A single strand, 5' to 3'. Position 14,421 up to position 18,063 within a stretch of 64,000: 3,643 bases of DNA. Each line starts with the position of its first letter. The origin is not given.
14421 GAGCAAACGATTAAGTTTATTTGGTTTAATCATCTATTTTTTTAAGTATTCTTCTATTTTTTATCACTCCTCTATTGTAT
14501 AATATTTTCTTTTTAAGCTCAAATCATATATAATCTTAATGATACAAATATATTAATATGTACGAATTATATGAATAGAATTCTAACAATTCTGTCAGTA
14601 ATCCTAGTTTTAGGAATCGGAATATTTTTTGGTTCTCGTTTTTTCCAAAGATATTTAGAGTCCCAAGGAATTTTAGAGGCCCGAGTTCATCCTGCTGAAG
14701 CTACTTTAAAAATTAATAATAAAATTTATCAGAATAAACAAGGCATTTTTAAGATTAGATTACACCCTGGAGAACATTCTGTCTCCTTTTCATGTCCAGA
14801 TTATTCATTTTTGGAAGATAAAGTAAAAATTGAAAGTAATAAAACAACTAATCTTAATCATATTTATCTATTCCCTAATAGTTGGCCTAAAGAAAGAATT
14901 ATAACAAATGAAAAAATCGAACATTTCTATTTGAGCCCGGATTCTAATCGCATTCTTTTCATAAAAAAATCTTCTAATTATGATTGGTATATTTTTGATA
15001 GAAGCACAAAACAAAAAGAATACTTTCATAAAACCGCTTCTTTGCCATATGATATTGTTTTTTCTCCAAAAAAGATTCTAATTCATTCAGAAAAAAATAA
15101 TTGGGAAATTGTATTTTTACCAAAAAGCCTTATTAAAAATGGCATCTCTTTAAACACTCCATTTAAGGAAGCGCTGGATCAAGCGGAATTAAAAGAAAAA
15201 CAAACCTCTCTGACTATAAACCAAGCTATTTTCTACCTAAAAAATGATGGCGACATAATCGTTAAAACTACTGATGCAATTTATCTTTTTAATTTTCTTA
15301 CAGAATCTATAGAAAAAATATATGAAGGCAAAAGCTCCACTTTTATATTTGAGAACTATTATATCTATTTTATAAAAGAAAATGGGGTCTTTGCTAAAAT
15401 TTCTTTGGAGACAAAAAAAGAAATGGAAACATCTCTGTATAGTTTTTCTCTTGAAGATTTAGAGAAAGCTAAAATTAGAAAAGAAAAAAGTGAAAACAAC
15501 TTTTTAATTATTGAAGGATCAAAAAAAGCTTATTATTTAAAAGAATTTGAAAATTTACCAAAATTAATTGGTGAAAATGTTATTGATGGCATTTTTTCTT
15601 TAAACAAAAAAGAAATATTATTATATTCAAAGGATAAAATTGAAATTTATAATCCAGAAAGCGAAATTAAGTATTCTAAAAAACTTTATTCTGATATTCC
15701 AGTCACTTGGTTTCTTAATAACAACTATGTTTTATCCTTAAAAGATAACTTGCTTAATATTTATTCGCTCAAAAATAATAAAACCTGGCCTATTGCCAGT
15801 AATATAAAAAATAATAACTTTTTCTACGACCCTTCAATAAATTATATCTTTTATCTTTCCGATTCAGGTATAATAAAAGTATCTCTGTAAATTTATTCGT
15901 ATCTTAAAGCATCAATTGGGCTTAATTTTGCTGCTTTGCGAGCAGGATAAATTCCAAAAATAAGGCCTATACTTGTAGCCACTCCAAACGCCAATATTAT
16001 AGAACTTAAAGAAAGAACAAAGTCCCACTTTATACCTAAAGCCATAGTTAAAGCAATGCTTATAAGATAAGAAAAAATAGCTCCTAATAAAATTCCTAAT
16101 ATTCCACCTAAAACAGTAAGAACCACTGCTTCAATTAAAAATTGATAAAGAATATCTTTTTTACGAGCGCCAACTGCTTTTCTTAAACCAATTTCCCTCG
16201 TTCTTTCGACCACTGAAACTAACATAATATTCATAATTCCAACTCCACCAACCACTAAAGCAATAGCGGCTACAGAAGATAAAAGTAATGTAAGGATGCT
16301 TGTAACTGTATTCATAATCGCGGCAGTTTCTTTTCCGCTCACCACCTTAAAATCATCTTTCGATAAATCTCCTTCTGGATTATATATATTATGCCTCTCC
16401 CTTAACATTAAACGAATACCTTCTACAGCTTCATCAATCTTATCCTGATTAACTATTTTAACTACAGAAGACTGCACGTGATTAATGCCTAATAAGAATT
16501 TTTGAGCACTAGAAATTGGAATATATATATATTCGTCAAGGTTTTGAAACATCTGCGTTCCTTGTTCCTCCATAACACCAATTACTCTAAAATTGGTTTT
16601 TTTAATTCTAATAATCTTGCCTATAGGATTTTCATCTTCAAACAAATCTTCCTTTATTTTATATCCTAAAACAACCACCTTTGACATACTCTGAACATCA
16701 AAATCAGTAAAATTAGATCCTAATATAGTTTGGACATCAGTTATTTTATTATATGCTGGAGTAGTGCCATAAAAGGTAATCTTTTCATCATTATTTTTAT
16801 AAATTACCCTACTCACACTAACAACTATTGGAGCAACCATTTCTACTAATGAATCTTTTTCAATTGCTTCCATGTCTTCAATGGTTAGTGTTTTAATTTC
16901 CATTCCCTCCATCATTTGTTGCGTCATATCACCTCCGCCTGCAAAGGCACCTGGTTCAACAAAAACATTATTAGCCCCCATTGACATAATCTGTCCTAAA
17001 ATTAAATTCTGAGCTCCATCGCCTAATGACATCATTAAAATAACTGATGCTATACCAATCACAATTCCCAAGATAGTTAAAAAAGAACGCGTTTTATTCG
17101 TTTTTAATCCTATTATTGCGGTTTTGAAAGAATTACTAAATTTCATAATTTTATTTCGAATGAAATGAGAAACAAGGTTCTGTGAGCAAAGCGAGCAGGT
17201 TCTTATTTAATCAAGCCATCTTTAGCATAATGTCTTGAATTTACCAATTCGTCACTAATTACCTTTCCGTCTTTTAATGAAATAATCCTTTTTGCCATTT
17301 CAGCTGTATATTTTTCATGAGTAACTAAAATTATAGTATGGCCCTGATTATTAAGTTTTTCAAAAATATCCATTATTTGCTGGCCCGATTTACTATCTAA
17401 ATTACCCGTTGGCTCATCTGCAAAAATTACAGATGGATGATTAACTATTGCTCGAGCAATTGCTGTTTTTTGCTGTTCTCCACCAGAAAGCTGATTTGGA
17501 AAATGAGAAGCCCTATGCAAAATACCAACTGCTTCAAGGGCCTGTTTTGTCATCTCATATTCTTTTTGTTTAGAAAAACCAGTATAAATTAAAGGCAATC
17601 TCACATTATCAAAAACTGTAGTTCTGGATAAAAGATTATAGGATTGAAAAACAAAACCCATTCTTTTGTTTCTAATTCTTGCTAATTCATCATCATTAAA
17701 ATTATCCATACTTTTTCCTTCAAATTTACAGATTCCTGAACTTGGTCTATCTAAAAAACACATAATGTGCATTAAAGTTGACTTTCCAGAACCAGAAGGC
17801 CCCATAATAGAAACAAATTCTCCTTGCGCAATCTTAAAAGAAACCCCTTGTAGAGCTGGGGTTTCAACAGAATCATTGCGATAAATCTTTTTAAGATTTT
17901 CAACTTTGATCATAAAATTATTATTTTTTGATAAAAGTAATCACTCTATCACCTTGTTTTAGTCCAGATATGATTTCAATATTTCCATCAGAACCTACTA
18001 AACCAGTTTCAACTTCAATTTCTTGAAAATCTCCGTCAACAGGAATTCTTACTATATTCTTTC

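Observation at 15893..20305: Five tandem SD-led micro-ORFs (26-40 aa) upstream of a tripartite MacAB-type pump: candidate leaderless multi-peptide export or toxin locus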

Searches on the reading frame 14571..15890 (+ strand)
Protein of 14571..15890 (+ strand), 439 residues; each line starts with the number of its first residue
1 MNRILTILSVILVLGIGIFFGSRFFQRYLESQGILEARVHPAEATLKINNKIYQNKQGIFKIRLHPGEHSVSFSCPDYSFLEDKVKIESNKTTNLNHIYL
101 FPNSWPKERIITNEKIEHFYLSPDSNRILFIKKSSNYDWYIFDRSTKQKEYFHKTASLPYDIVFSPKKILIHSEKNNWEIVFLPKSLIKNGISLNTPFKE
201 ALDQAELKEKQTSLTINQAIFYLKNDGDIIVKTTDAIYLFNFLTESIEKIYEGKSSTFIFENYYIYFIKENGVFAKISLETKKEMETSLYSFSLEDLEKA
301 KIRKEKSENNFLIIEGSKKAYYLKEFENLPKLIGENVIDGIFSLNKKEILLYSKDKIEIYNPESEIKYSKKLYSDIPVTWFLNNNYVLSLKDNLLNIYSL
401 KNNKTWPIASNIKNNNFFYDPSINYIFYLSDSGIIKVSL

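Call 7: search_protein_families(library=pfam, proteins=[window:14571-15890:+], max_evalue=0.1)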
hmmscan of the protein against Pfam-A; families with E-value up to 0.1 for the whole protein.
window:14571-15890:+ (439 aa): 2 families
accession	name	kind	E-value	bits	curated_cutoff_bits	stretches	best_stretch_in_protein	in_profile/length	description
PF13715.12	CarbopepD_reg_2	-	0.0016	18.8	32.2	1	49-96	25-73/88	CarboxypepD_reg-like domain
PF08308.17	PEGA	-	0.029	14.7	20.8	1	63-96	31-64/71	PEGA domain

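Call 58: search_protein_families(library=ncbifam, proteins=[window:14571-15890:+], max_evalue=0.1)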
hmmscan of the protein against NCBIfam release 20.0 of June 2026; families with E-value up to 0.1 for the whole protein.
window:14571-15890:+ (439 aa): 0 families

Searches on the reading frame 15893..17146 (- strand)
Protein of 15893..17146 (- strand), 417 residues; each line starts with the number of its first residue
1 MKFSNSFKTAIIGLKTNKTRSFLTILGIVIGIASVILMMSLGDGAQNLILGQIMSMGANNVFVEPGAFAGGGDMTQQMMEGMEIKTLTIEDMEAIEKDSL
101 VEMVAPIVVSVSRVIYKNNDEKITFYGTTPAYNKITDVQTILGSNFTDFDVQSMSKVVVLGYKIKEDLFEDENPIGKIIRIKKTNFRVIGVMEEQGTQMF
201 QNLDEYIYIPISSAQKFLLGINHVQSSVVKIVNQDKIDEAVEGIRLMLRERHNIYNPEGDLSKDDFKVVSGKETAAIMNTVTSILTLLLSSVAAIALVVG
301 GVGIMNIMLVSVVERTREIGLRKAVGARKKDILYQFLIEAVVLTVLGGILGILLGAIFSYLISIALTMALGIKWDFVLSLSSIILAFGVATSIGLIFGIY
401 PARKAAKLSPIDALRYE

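Call 7: search_protein_families(library=pfam, proteins=[window:15893-17146:-], max_evalue=0.1)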
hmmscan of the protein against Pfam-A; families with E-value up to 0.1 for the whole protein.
window:15893-17146:- (417 aa): 3 families
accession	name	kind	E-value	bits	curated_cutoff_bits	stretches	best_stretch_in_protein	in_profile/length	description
PF12704.14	MacB_PCD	-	1.2e-45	156.8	27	1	21-244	1-204/207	MacB-like periplasmic core domain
PF02687.27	FtsX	-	2.9e-23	82.6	25.5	1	291-410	2-120/120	FtsX-like permease C-terminal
PF09920.14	DUF2150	-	0.087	13.2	28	0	90-147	24-78/189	Uncharacterized protein conserved in archaea (DUF2150)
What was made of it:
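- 15893..17146 (-): MacB-type (type VII ABC) permease. Pfam MacB_PCD at 1.2e-45 plus FtsX at 2.9e-23 (call 7).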

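Call 48: search_solved_structures(query=window:15893-17146:-, max_evalue=0.00001)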
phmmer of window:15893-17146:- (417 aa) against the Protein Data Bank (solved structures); distinct sequences matched with E-value up to 0.00001: 13.
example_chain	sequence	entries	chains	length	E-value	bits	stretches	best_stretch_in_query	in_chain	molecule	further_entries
5gko_A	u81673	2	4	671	5.1e-68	233.5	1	3-415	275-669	Macrolide export ATP-binding/permease protein MacB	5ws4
5lil_A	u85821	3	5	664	3.5e-61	211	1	5-416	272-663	Macrolide export ATP-binding/permease protein MacB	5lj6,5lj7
5nik_J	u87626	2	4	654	3.3e-60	207.8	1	6-415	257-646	Macrolide export ATP-binding/permease protein MacB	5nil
5xu1_M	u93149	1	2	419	6.7e-48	167.3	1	7-417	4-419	ABC transporter permeae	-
9o9x_C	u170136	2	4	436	1.2e-20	77.6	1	250-417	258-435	ABC transporter permease YtrF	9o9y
3ftj_A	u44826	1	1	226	2e-14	57.2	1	49-252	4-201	Macrolide export ATP-binding/permease protein macB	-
5c59_A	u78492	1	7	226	1.2e-10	44.6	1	47-252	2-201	Macrolide export ATP-binding/permease protein MacB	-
9qgy_M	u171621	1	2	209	1.8e-10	44.1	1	49-252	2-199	Macrolide export ATP-binding/permease protein MacB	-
5f9q_A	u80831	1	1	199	4.4e-10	42.9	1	84-253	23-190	Macrolide export ATP-binding/permease protein YknZ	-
5lj8_A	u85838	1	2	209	5.6e-08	35.9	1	85-252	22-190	Macrolide export ATP-binding/permease protein MacB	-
7arh_C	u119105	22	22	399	9.8e-08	35.1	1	282-417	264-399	Lipoprotein-releasing ABC transporter permease subunit LolC | Lipo-releasing system transmembrane protein lolC | Lipoprotein-releasing system transmembrane prot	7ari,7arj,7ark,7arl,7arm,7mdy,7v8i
9w37_A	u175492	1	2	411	1.3e-06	31.4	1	287-417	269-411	LolF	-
9w35_A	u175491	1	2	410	8.6e-06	28.7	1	287-416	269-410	LolF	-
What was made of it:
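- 15893..17146 (-): PDB MacB 5gko at 5e-68, S. pneumoniae permease 5xu1_M at 7e-48, and the YknZ domain 5f9q (call 48).
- On MacB-family (type VII ABC) tripartite pump, monoderm YknXYZ/Spr0693-95 arrangement: Pfam MacB_PCD at 1.2e-45 plus FtsX at 2.9e-23 (call 7). phmmer to MacB 5gko at 5e-68, 5xu1_M at 7e-48 and the YknZ domain 5f9q (call 48).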

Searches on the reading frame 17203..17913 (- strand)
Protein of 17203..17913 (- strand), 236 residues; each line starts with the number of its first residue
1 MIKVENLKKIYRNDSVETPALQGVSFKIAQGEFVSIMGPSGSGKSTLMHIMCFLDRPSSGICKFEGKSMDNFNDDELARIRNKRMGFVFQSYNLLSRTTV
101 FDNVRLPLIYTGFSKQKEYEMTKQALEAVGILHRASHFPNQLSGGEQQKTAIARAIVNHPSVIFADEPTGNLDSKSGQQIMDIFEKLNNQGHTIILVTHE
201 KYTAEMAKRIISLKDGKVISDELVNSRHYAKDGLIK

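Call 7: search_protein_families(library=pfam, proteins=[window:17203-17913:-], max_evalue=0.1)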
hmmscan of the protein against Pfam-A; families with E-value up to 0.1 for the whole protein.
window:17203-17913:- (236 aa): 18 families
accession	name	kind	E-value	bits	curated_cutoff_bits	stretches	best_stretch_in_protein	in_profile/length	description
PF00005.33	ABC_tran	-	2.2e-33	116.2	25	1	21-169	1-136/137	ABC transporter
PF02463.25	SMC_N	-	5.4e-08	33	40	1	31-214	24-212/220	RecF/RecN/SMC N terminal domain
PF13304.12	AAA_21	-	2.3e-05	25.1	27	0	141-200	237-299/304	AAA domain, putative AbiEii toxin, Type IV TA system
PF13555.12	AAA_29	-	0.00024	21.2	27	1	23-48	14-39/61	P-loop containing region of AAA domain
PF20720.3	nSTAND3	-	0.00026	21.2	27.2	1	16-52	2-38/155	Novel STAND NTPase 3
PF03266.21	NTPase_1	-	0.00046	20.5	23.9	0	150-219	87-153/168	NTPase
PF13479.12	AAA_24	-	0.0012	19.1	27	1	35-91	6-47/195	AAA domain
PF13191.12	AAA_16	-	0.0068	17.3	32.6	1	30-57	23-51/167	AAA ATPase domain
PF19915.4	bpX0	-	0.009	16.8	27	1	102-186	44-119/161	MoxR-vWA-beta-propeller ternary system domain bpX0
PF25199.1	nSTAND_NTPase5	-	0.015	15.6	34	0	31-52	41-63/145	Novel STAND NTPase 5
PF00004.35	AAA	-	0.023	15.6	21.2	0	36-52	3-19/131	ATPase family associated with various cellular activities (AAA)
PF13476.12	AAA_23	-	0.027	15.5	27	1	30-53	18-41/201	AAA domain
PF03193.22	RsgA_GTPase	-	0.03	14.6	30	1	27-49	103-124/174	RsgA GTPase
PF20703.3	nSTAND1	-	0.031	14.4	27.1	1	27-48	29-50/379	Novel STAND NTPase 1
PF13401.12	AAA_22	-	0.033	14.9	27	0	32-49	6-23/130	AAA domain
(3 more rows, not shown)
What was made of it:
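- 17203..17913 (-): ABC ATPase (separate polypeptide, YknY/Spr0694-like arrangement). Pfam ABC_tran at 2.2e-33 (call 7).
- On MacB-family (type VII ABC) tripartite pump, monoderm YknXYZ/Spr0693-95 arrangement: ABC_tran at 2.2e-33 for the 236-aa ORF 17203..17913 (call 7).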
